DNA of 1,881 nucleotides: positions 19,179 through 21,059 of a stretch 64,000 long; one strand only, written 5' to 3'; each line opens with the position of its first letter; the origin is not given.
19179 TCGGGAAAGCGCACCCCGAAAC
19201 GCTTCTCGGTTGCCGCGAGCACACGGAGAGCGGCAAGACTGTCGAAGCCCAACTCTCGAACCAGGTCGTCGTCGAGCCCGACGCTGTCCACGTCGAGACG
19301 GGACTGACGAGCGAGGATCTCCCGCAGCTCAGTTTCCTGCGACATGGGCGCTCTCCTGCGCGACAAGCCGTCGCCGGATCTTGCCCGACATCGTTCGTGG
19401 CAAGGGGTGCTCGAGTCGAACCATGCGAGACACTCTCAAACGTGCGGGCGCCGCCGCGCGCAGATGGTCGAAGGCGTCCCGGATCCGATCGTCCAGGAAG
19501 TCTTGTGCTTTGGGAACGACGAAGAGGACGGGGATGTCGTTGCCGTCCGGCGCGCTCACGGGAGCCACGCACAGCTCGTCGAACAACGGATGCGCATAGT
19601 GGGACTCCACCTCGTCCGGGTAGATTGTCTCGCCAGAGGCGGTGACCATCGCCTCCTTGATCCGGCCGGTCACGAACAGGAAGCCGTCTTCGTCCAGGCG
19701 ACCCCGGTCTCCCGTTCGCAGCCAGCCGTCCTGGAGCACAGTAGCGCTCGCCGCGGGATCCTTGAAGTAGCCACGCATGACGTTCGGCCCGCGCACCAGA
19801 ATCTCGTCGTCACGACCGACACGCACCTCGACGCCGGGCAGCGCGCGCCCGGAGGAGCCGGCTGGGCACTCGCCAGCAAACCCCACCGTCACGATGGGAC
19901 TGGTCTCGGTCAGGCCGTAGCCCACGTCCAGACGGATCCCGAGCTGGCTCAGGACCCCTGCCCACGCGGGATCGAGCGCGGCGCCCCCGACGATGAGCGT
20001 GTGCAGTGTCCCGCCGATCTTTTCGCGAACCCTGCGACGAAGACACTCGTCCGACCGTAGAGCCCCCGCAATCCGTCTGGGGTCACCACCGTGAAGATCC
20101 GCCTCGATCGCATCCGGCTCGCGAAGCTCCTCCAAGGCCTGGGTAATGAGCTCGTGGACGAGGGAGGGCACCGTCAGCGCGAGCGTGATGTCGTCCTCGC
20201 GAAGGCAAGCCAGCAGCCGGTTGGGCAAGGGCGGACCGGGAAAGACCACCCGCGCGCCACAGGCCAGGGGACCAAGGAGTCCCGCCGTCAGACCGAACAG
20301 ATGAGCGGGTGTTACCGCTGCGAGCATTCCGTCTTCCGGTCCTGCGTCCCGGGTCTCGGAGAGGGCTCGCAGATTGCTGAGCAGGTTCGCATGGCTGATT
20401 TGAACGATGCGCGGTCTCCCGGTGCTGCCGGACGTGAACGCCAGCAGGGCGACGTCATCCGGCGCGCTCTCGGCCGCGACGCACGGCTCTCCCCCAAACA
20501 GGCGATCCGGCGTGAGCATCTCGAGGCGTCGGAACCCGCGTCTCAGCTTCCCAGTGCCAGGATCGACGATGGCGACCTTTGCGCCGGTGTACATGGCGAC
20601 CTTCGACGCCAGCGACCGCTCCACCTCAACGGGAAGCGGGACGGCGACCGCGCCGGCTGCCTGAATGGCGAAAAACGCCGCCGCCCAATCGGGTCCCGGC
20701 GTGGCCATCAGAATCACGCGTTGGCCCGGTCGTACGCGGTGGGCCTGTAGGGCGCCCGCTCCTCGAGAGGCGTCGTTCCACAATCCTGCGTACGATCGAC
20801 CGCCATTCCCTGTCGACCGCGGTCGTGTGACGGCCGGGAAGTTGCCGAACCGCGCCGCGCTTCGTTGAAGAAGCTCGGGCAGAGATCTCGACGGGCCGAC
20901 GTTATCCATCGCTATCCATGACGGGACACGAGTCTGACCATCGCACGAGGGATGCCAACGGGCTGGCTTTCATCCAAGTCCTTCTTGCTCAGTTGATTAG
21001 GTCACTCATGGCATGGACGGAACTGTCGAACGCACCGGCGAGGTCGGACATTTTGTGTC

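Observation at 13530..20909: Disrupted radical-SAM/acyl-carrier cassette: FAAL - ACP - B12-rSAM - 2 small ORFs - [IS630] - rSAM/SPASM; a separately promotered secreted CxxCH protein gene sits ~220 bp downstream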

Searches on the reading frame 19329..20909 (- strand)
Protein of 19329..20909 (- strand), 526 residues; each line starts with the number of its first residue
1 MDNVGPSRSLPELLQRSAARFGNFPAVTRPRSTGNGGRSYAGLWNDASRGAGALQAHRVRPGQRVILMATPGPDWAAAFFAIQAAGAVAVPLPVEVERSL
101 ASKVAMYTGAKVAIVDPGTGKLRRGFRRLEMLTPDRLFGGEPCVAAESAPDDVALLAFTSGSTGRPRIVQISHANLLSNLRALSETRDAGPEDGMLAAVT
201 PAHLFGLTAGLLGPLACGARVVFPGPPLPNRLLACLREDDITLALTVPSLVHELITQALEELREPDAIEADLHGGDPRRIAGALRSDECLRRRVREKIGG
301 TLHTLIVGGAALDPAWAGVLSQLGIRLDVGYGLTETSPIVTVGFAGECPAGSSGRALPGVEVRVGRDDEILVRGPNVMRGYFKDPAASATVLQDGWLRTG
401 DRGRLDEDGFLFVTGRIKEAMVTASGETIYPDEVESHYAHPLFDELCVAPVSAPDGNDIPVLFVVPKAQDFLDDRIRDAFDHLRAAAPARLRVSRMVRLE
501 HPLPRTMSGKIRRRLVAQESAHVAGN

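Call 3: search_protein_families(library=pfam, proteins=[window:19329-20909:-], max_evalue=0.01)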
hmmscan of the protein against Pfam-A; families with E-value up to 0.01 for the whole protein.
window:19329-20909:- (526 aa): 2 families
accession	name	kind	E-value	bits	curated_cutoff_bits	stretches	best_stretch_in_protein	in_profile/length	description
PF00501.34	AMP-binding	-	6.1e-60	203.5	29.9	1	14-382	1-384/384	AMP-binding enzyme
PF13193.12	AMP-binding_C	-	0.00016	22.9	24.5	1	438-510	7-76/76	AMP-binding enzyme C-terminal domain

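Call 4: search_protein_families(library=ncbifam, proteins=[window:19329-20909:-], max_evalue=0.01)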
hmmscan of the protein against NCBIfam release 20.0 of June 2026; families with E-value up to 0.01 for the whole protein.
window:19329-20909:- (526 aa): 103 families (the best 25 are shown)
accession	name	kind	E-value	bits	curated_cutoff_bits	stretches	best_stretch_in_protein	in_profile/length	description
NF004837.0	PRK06187.1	subfamily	3.7e-64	216.9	476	3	301-519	287-521/531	long-chain-fatty-acid--CoA ligase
NF005801.1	PRK07656.1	equivalog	3.5e-59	200.8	657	3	329-513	310-496/500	FadD3 family acyl-CoA ligase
NF004114.0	PRK05605.1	equivalog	4.2e-53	180.6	766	3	329-519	368-568/575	long-chain-fatty-acid--CoA ligase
NF006181.0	PRK08314.1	subfamily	1.2e-48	165.7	705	3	302-519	321-553/563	long-chain-fatty-acid--CoA ligase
NF002966.0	PRK03640.1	equivalog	3.3e-43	148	556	2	296-519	250-479/483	o-succinylbenzoate--CoA ligase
NF005858.0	PRK07787.1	subfamily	2.8e-42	144.8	575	1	50-517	34-469/471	acyl-CoA synthetase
TIGR01923.1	menE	equivalog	9.2e-42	143.4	330.15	2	297-470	219-400/442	o-succinylbenzoate--CoA ligase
NF005714.0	PRK07529.1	subfamily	5.4e-41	140.6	632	2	300-514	338-570/640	acyl-CoA synthetase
NF009233.0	PRK12583.1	subfamily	1.2e-40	139.5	832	3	303-516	320-546/558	fatty acid CoA ligase family protein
TIGR01733.1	AA-adenyl-dom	subfamily_domain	2.4e-40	138.6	317.4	2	39-277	1-246/409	amino acid adenylation domain-containing protein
NF004511.1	PRK05852.1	equivalog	5.4e-40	137.5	650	2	359-519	336-503/505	FadD7 family fatty acid--CoA ligase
NF005702.0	PRK07514.1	subfamily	4.3e-39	134.2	558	2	321-521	292-501/506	malonyl-CoA synthase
NF006572.0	PRK09088.1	equivalog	5.2e-39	134.2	696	2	303-518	260-485/491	acyl-CoA synthetase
NF005307.0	PRK06839.1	equivalog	1.8e-38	132.4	748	2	321-517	285-490/496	o-succinylbenzoate--CoA ligase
NF004822.0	PRK06178.1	equivalog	1.5e-37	129.5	782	3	361-517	412-564/571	acyl-CoA synthetase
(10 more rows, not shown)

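Call 79: search_solved_structures(query=window:19329-20909:-, max_evalue=1e-20)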
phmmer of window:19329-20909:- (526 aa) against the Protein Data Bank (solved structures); distinct sequences matched with E-value up to 1e-20: 54.
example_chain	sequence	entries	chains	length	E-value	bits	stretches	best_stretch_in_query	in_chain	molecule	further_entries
8weu_A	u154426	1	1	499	5.2e-41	144.2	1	300-515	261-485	Fatty-acyl-CoA synthase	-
8wev_A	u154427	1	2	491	5.2e-41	144.2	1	300-514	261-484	Feruloyl-CoA Synthetase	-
3tsy_A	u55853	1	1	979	1.5e-29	106.4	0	326-518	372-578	Fusion Protein 4-coumarate--CoA ligase 1, Resveratrol synthase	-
1ult_A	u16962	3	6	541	1.6e-29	106.3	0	301-519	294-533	long chain fatty acid-CoA ligase | long-chain-fatty-acid-CoA synthetase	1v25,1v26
5ie0_A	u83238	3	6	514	2.2e-29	105.8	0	366-519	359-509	Oxalate--CoA ligase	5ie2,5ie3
3a9u_A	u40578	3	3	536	1.2e-28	103.4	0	325-519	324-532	4-coumarate--CoA ligase | 4-coumarate:CoA ligase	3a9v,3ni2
5bsm_A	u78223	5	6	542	1.2e-28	103.4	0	325-515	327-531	4-coumarate--CoA ligase 2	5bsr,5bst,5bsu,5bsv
5u95_A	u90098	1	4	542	1.3e-28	103.3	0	325-515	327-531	4-coumarate--CoA ligase 2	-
5bsw_A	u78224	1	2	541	1.4e-28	103.1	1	146-515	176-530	4-coumarate--CoA ligase 2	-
6qjz_A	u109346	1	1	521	3.3e-28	101.9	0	359-519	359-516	oxalyl CoA-synthetase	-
5buq_A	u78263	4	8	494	5.9e-28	101.1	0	319-465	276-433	2-succinylbenzoate--CoA ligase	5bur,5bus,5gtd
5x8f_A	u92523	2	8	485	6.1e-28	101.1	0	326-465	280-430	2-succinylbenzoate--CoA ligase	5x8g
4m46_A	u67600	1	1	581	2.2e-27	99.2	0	301-516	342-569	Luciferase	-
7kyd_A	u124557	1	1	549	4.2e-27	98.3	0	303-517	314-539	Long-chain fatty-acyl-CoA synthetase CG6178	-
3qya_A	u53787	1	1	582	6.9e-27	97.6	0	301-516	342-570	Luciferase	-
3pbk_A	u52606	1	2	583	2.8e-26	95.6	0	367-513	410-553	Fatty Acyl-Adenylate Ligase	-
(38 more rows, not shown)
